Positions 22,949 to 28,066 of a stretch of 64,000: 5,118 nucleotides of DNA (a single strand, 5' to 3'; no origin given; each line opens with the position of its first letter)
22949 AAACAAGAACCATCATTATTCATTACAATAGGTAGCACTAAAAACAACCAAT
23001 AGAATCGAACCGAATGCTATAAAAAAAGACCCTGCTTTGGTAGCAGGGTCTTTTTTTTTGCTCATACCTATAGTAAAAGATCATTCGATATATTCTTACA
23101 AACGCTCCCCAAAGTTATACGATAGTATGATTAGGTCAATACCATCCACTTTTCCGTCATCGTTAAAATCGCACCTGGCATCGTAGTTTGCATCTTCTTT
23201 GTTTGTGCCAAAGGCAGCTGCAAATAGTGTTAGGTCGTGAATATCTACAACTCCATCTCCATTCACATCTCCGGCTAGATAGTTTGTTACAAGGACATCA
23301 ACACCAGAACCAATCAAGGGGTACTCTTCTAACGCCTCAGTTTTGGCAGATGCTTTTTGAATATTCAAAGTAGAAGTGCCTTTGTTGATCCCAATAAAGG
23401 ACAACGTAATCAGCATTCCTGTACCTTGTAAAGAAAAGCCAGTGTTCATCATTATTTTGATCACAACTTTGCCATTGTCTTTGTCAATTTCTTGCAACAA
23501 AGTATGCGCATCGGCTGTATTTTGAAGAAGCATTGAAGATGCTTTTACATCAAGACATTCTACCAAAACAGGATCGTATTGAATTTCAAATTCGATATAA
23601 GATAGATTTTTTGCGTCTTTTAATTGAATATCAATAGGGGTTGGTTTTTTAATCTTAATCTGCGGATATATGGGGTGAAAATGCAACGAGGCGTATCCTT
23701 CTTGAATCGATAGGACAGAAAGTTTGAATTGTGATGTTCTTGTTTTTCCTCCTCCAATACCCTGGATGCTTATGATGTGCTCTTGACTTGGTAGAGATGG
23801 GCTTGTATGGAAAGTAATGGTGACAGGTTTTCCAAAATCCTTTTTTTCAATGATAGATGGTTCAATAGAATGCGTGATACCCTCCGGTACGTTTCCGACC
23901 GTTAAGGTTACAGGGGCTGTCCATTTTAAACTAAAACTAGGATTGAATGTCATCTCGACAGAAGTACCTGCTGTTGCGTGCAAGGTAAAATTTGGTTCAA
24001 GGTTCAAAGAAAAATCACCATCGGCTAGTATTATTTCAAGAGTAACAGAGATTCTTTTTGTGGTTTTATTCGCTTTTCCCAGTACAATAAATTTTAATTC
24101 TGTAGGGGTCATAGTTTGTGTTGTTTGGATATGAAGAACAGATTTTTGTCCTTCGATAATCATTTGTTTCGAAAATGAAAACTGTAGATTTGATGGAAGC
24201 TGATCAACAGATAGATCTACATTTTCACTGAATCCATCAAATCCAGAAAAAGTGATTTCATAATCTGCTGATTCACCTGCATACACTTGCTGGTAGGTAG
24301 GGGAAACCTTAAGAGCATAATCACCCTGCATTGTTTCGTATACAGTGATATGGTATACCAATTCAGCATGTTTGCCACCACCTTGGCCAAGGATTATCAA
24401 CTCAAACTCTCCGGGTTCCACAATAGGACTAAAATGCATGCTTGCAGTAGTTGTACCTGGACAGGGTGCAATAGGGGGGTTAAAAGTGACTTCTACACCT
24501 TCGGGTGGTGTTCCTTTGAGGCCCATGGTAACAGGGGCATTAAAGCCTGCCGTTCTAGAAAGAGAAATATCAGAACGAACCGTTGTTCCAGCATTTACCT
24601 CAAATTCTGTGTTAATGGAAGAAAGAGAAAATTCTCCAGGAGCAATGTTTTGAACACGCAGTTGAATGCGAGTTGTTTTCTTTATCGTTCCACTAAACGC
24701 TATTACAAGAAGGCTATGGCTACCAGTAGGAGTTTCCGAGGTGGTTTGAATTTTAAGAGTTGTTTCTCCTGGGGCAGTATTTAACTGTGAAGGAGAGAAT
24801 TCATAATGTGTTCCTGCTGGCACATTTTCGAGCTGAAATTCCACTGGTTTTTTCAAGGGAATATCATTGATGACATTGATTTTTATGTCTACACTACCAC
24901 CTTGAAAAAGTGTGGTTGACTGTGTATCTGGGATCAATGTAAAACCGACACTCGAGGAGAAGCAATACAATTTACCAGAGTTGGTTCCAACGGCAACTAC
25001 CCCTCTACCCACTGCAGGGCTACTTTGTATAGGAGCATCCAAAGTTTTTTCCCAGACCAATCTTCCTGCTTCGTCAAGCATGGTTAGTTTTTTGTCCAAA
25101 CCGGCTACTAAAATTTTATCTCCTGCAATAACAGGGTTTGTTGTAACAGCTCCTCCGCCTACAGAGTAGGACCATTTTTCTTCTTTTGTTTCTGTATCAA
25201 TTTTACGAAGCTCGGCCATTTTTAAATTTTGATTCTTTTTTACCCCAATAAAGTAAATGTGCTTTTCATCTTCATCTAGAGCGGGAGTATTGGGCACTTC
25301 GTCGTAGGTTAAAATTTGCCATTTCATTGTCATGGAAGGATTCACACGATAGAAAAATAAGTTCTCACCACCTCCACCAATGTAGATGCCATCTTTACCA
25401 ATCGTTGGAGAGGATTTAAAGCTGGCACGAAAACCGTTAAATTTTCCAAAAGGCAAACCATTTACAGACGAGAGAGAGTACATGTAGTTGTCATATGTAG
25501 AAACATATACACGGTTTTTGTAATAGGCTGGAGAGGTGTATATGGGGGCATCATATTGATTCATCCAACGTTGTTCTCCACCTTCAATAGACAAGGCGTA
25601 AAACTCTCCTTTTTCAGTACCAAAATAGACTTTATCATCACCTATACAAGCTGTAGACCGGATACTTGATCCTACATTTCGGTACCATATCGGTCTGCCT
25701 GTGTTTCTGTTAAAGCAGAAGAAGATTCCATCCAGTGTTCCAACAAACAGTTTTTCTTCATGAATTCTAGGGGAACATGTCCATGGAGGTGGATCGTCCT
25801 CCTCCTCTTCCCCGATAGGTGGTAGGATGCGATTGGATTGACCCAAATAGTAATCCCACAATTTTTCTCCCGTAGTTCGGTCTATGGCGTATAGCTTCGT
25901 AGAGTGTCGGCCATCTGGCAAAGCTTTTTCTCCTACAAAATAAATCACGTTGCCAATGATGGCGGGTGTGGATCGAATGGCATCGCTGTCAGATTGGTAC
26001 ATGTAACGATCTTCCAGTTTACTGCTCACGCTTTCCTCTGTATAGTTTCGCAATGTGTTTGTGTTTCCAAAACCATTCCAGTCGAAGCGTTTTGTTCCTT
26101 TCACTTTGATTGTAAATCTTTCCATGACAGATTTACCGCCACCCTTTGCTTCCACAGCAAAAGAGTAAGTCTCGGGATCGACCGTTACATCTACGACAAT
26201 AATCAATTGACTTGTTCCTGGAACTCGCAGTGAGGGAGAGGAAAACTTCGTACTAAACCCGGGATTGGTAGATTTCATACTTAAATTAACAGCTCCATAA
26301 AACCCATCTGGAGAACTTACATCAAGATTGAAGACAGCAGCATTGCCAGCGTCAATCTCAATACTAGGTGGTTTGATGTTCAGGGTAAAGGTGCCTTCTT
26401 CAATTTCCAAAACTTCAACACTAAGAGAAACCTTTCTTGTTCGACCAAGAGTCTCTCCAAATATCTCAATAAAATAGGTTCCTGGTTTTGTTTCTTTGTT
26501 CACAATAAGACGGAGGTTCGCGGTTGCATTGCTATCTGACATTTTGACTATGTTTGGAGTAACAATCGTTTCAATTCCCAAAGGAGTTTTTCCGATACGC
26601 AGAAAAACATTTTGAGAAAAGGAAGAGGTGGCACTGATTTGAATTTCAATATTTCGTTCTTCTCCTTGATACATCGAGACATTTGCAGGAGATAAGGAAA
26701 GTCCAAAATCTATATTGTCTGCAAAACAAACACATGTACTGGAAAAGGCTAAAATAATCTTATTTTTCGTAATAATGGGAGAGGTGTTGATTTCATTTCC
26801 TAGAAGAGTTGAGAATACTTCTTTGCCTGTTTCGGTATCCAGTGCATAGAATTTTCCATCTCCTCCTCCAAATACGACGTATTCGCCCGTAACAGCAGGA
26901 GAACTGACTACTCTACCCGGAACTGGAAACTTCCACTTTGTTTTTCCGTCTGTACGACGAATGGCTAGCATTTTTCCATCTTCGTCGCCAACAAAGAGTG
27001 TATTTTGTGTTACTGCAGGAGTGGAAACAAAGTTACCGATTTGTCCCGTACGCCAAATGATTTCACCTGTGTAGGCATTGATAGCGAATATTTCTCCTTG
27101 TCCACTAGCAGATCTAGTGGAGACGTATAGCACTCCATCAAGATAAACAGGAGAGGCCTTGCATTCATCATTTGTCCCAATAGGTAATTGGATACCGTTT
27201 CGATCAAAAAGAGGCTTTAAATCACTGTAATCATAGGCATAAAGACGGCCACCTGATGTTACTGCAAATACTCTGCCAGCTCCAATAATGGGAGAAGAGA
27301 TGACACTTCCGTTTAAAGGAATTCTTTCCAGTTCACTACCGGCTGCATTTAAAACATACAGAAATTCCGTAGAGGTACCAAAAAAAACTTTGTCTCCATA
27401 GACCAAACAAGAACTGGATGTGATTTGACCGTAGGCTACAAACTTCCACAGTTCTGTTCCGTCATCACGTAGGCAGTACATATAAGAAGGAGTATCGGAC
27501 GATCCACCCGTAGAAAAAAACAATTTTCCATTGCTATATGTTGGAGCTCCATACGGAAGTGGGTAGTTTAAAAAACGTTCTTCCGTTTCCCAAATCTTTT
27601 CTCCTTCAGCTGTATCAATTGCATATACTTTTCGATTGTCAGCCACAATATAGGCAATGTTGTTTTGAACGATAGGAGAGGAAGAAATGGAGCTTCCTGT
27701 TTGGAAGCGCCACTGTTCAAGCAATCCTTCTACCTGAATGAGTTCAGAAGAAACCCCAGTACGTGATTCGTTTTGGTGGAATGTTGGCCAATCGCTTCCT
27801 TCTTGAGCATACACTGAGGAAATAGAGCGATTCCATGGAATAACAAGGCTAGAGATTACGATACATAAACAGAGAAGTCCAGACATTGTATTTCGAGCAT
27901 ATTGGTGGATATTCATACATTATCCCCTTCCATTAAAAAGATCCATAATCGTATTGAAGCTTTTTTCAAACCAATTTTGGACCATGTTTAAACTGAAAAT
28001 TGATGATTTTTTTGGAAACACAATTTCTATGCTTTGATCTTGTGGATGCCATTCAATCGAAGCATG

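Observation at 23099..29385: Cohesin-like and dockerin modules on non-cellulosomal proteins: a possible self-assembling surface complex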

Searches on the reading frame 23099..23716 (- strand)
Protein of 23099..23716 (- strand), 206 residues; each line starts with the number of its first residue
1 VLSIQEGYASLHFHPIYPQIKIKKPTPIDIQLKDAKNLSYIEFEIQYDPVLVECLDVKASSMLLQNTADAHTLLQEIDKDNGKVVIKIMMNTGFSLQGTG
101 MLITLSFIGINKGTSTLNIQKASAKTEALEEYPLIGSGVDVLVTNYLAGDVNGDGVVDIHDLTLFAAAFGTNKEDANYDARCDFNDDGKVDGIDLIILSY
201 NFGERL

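Call 8: search_solved_structures(query=window:23099-23710:-, max_evalue=10, show_alignments=3)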
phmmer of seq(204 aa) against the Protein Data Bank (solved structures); distinct sequences matched with E-value up to 10: 33.
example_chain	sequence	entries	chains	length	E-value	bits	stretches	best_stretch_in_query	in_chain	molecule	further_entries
2y3n_B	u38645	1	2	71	1e-07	35.2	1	145-202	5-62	CELLULOSOMAL FAMILY-48 PROCESSIVE GLYCOSIDE HYDROLASE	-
4u3s_B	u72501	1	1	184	8.7e-05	25.7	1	145-201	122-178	Cellulosomal scaffoldin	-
4wi0_B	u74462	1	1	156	9.1e-05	25.6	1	144-202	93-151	Cellulosomal scaffoldin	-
2ccl_B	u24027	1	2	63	0.00091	22.4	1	145-197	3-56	ENDO-1,4-BETA-XYLANASE Y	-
5lxv_B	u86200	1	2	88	0.0023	21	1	145-195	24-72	Carbohydrate-binding protein WP_009985128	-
3kcp_A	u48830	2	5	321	0.0026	20.9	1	145-201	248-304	Cellulosomal-scaffolding protein A | Cellulosome anchoring protein cohesin region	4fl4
1ohz_B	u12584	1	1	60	0.0032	20.6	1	147-197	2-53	ENDO-1,4-BETA-XYLANASE Y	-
6kg9_A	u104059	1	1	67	0.0055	19.8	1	142-196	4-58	And cellulose-binding endoglucanase family 9 CelL ortholog dockerin domain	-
8zvk_A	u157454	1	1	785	0.0064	19.6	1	138-197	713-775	AaBgIC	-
2jnk_A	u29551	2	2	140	0.012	18.8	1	106-198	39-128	Hyalurononglucosaminidase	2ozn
6kgc_B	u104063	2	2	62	0.012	18.7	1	143-196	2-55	And cellulose-binding endoglucanase family 9 CelL ortholog dockerin domain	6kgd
6kge_D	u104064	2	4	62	0.016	18.3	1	143-196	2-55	And cellulose-binding endoglucanase family 9 CelL ortholog dockerin domain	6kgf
2jnx_A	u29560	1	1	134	0.02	18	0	143-167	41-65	Calcium binding protein 2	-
4fl4_A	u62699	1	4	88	0.029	17.5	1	146-197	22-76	Glycoside hydrolase family 9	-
5k39_B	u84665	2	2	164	0.037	17.1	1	146-200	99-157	Dockerin module from a protein of unknown function | Ig domain protein group 2 domain protein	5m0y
2b59_B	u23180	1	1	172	0.047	16.8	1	145-202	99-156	Cellulosomal scaffolding protein A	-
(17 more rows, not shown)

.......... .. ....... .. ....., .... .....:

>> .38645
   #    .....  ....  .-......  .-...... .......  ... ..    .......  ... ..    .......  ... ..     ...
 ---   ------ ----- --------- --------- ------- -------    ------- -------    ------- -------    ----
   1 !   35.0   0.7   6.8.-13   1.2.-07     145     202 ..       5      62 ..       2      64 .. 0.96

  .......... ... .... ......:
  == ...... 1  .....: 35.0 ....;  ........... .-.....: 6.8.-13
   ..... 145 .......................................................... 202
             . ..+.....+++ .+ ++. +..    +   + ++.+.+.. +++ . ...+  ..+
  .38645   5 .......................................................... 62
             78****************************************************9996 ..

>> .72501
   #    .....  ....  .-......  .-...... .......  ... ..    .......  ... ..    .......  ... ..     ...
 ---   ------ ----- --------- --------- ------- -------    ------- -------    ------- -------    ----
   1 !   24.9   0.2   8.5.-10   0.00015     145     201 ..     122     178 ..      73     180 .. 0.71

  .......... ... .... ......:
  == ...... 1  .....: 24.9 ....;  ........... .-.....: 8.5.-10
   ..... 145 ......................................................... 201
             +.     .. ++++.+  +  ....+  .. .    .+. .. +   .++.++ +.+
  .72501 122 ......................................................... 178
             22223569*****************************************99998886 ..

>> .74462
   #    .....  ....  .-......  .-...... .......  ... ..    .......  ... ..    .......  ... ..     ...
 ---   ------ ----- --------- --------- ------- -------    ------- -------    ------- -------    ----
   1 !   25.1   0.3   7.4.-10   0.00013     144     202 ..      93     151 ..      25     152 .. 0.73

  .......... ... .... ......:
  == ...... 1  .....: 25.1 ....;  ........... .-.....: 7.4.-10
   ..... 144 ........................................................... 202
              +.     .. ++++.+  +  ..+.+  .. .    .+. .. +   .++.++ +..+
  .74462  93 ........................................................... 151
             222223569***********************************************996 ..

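Call 16: find_homologous_proteins(query=window:23099-23710:-, max_evalue=0.001)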
Query seq(204 aa) (204 aa): 1 proteins with E <= 0.001 among 118 candidates.
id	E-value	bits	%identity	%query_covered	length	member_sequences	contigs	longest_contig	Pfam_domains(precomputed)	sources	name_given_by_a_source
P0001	5.9e-5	41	41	26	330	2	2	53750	PF00404.25,PF13499.13,PF13202.13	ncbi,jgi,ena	jgi:hypothetical protein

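Call 42: find_related_loci(query=window:23099-23716:-, collection=genome_contigs, flank=10000)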
Query window:23099-23716:- (206 aa) in genome_contigs; peptide patterns used: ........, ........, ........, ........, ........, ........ (x = any residue, [..] = any of these).
210 stretches matched a pattern; 14 encode a relative of the query (tblastn E <= 1e-3); 14 distinct loci.
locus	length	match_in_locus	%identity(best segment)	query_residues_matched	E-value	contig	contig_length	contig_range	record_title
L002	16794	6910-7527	92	1-206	1e-129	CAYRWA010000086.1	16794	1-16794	MAG TPA_asm: uncultured Caldisericota bacterium isolate SRP067234_co1_319 genome assembly, contig: k99_985390, whole gen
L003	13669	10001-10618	76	1-206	4e-107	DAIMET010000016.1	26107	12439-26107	MAG TPA_asm: Calditrichota bacterium isolate CTOTU18381 NODE_1151_length_26107_cov_8.993858, whole genome shotgun sequen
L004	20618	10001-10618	76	1-206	6e-107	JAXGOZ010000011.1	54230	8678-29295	MAG: Caldisericia bacterium isolate AnMBR.bin291 bin291_11, whole genome shotgun sequence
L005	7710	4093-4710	75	1-206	1e-106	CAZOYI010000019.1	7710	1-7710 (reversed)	MAG TPA_asm: uncultured Caldisericota bacterium isolate SRP067234_co1_130 genome assembly, contig: k99_1133572, whole ge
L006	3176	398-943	23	20-202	8e-13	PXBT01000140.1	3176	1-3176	MAG: Caldiserica bacterium isolate T3Sed10_260 T3-Sed10-C94998, whole genome shotgun sequence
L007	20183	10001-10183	42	141-204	2e-10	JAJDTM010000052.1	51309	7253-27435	MAG: Candidatus Poribacteria bacterium isolate jk18x1bzbins.25 k141_586898, whole genome shotgun sequence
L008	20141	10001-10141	52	148-199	1e-8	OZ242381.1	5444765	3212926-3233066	MAG: Candidatus Poribacteria bacterium isolate 80d8d026-9b84-4ba5-a38a-fc23128cda22 genome assembly, chromosome: 1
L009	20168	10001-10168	45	149-204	4e-8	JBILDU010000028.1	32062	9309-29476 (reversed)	MAG: Bdellovibrionota bacterium isolate ME2016-07-22_3300044628_group7_bin146 Rohwer_bin1162_scaffold_38_c2, whole genom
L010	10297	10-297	35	98-198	3e-9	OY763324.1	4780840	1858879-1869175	MAG: Candidatus Poribacteria bacterium isolate 3d2a48e4-3859-4b6e-83ef-b4ffa18775ef genome assembly, chromosome: 1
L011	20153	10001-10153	53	144-199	1e-7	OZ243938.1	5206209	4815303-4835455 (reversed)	MAG: Candidatus Poribacteria bacterium isolate 1d27aecb-7b08-4092-90e4-ddfc7d8e693b genome assembly, chromosome: 1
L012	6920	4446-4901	26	48-198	1e-7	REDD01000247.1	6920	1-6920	MAG: Phycisphaeraceae bacterium isolate DLM2.Bin81 NODE_18569_length_6920_cov_53.5181, whole genome shotgun sequence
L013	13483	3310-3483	40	141-203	2e-7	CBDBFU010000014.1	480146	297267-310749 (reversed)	MAG: Candidatus Poribacteria bacterium isolate 0db8f60b-b66d-466f-879a-884326031337 genome assembly, contig: contig_14,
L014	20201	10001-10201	30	140-205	1e-6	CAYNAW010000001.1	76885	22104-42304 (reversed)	MAG TPA_asm: uncultured Candidatus Bathyarchaeia archaeon isolate binchicken_co327_101 genome assembly, contig: NODE_18_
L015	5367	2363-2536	43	147-202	5e-6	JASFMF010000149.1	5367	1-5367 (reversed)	MAG: Phycisphaerales bacterium isolate D0817M20remetaG_sub_Bin_694 D0817M20remetaG_FD_scaffold_4399_c1, whole genome sho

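Call 51: search_protein_families(library=pfam, proteins=[L003:5804-10618:+], max_evalue=0.1)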
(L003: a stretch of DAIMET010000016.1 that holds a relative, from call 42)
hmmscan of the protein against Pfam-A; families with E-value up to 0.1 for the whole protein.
L003:5804-10618:+ (1605 aa): 11 families
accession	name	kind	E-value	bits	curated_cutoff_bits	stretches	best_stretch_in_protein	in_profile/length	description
PF13570.13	Beta-prop_ACSF4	-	3.4e-77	260.5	133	5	644-817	90-243/329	Beta-alanine-activating enzyme, beta-propeller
PF13360.13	PQQ_2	-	2.3e-60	204.6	27.6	6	273-398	2-132/233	Outer membrane protein assembly factor BamB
PF01011.28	PQQ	-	4.3e-19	69.1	26.7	1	73-114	35-86/595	Glucose/ethanol/alcohol dehydrogenase, beta-propeller domain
PF00404.24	Dockerin_1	-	3.5e-09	37.2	22.9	1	1547-1597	1-52/57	Dockerin type I domain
PF17005.11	WD40_like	-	4.8e-09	36.5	40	1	718-816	51-138/301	WD40-like domain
PF25292.1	Beta-prop_CGLA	-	2.7e-05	24.2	26.8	0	307-362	47-105/316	Lambda-carrageenase beta-propeller domain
PF19410.4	DUF5980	-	0.00076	20.3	27.1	0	1330-1400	21-93/97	Family of unknown function (DUF5980)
PF22067.2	Cep192_D3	-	0.0008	19.9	27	0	1285-1348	28-91/99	Cep192 domain 3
PF25293.1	Beta-prop_EMC1_N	-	0.00089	19.4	34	0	270-372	37-147/219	EMC1 N-terminal beta-propeller domain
PF00963.24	Cohesin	-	0.0036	18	24.1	1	1427-1506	18-99/139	Cohesin domain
PF23414.1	Beta-prop_EML_2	-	0.0061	16.4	90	0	933-988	11-68/266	Echinoderm microtubule-associated protein second beta-propeller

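Call 88: search_protein_families(library=pfam, proteins=[L006:2-955:+], max_evalue=0.01)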
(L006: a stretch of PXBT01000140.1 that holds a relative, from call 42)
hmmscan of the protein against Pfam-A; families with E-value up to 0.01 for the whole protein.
L006:2-955:+ (318 aa): 2 families
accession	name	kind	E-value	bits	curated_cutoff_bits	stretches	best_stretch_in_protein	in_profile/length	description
PF00404.24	Dockerin_1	-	1.1e-07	32.3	22.9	1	261-313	2-55/57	Dockerin type I domain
PF13860.13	FlgD_ig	-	6.3e-06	26.5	27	1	26-85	17-74/79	FlgD Ig-like domain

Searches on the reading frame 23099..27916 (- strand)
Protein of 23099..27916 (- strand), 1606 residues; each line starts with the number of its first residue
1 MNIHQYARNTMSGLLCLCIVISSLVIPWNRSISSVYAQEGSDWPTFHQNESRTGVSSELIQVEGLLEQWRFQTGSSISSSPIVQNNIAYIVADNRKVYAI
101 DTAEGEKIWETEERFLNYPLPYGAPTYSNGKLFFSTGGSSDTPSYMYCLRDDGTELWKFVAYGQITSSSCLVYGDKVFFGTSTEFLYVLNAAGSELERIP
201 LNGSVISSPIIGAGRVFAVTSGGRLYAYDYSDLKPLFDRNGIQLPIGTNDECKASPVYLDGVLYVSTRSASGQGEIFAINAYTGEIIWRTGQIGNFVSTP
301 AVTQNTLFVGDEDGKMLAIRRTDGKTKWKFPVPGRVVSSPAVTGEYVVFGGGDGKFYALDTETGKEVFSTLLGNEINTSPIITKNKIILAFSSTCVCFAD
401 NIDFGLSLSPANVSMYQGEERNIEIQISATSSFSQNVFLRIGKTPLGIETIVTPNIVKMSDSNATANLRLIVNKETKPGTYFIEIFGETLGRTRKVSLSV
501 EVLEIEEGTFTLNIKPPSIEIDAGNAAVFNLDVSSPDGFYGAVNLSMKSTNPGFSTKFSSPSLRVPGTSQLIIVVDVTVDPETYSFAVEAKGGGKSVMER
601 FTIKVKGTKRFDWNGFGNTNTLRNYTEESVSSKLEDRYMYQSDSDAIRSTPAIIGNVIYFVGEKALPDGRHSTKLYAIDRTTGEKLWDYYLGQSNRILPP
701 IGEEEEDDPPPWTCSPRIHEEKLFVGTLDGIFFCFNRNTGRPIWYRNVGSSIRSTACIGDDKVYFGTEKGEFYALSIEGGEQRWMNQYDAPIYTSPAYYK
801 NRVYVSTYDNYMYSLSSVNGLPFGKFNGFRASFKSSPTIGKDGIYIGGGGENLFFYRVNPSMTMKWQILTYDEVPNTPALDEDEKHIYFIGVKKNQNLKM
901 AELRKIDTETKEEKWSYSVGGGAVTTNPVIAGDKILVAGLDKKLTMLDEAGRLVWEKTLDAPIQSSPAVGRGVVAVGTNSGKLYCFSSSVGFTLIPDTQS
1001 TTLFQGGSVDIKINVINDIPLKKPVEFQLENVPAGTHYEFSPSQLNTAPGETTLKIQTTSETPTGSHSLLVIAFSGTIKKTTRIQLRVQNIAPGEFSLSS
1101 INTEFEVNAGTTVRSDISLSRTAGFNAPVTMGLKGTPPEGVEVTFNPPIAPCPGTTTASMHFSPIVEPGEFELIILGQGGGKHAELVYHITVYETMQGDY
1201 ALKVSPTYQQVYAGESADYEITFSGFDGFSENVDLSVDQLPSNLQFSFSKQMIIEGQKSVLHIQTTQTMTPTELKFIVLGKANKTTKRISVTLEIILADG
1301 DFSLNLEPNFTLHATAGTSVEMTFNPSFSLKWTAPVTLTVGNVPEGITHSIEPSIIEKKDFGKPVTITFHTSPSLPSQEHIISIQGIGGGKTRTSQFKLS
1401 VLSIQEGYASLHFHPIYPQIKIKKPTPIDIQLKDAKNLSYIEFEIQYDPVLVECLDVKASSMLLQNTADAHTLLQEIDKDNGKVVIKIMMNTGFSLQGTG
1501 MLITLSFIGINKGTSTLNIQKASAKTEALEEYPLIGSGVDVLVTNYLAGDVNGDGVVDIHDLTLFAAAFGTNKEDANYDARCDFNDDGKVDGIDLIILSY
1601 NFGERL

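Call 3: search_protein_families(library=pfam, proteins=[window:23099-27916:-], max_evalue=0.1)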
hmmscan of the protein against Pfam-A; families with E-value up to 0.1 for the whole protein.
window:23099-27916:- (1606 aa): 9 families
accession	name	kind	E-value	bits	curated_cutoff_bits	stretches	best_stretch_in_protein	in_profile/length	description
PF13570.13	Beta-prop_ACSF4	-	3e-77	260.7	133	4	713-888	94-274/329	Beta-alanine-activating enzyme, beta-propeller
PF13360.13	PQQ_2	-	1.2e-63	215.4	27.6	6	257-370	30-144/233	Outer membrane protein assembly factor BamB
PF01011.28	PQQ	-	5.2e-20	72.1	26.7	2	72-114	34-86/595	Glucose/ethanol/alcohol dehydrogenase, beta-propeller domain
PF17005.11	WD40_like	-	5.9e-09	36.2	40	1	718-818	51-140/301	WD40-like domain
PF00404.24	Dockerin_1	-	1.1e-08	35.5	22.9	1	1548-1598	1-52/57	Dockerin type I domain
PF25292.1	Beta-prop_CGLA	-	3.8e-07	30.3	26.8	0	145-200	55-113/316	Lambda-carrageenase beta-propeller domain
PF19410.4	DUF5980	-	0.00029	21.6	27.1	0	1329-1401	19-93/97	Family of unknown function (DUF5980)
PF00963.24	Cohesin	-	0.0019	18.8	24.1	1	1430-1507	20-99/139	Cohesin domain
PF23414.1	Beta-prop_EML_2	-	0.03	14.1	90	0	326-376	32-83/266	Echinoderm microtubule-associated protein second beta-propeller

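Call 13: find_encoding_contigs(protein=window:23099-27916:-, flank=2000, max_places=4)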
Protein window:23099-27916:- (1606 aa): no gene with exactly this product is on record in the collection.

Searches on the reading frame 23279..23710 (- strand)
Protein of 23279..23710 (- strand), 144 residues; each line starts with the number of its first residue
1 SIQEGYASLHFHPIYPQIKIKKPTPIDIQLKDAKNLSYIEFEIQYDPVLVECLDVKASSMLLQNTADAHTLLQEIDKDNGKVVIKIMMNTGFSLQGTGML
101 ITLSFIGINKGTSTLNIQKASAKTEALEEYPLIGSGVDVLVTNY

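Call 15: search_protein_families(library=pfam, proteins=[window:23279-23710:-], max_evalue=10)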
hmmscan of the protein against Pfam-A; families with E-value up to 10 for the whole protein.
seq(144 aa): 1 family
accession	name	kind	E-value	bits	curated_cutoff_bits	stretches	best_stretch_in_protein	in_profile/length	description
PF00963.24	Cohesin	-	0.00015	22.4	24.1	1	28-106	20-100/139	Cohesin domain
